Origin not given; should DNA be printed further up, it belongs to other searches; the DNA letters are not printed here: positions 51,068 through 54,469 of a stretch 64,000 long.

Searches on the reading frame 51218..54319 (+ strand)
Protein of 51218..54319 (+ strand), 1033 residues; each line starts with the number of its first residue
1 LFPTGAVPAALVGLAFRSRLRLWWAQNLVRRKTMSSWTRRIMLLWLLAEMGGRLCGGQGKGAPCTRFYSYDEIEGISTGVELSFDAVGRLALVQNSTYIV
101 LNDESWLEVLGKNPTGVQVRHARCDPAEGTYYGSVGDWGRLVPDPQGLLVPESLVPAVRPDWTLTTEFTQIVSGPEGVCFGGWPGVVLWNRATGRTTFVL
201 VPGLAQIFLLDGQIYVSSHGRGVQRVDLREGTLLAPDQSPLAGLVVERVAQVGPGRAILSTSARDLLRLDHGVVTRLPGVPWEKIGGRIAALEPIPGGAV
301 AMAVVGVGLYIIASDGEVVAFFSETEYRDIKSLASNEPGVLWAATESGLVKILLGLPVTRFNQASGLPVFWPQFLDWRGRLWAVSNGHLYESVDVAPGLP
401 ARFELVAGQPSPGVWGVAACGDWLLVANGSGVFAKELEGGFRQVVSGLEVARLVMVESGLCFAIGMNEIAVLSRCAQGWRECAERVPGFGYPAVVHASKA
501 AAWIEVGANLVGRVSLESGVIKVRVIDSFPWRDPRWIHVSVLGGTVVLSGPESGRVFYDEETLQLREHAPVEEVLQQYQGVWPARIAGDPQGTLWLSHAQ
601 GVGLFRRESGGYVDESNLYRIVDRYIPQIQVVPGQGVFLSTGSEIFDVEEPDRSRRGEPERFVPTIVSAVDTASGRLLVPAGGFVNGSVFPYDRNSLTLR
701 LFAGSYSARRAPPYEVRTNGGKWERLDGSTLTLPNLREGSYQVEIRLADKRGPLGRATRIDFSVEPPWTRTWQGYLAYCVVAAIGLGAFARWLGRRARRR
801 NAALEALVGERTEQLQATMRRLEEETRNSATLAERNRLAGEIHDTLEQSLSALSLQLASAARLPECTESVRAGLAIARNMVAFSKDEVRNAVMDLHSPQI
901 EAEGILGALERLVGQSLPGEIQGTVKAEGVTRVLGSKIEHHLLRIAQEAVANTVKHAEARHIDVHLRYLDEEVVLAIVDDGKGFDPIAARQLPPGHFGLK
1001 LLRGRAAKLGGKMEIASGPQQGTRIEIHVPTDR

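Call 73: search_protein_families(library=pfam, proteins=[window:51218-54319:+], max_evalue=0.00001)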
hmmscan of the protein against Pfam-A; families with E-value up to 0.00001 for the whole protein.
window:51218-54319:+ (1033 aa): 3 families
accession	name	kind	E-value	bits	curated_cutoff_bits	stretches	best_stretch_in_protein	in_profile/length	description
PF02518.31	HATPase_c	-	6.8e-13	49.5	26.4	1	939-1032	3-110/111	Histidine kinase-, DNA gyrase B-, and HSP90-like ATPase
PF07730.19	HisKA_3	-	6e-11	43.2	24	1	834-898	1-66/68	Histidine kinase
PF13581.12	HATPase_c_2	-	9.6e-06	26.1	27.4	0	945-999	35-102/127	Histidine kinase-like ATPase domain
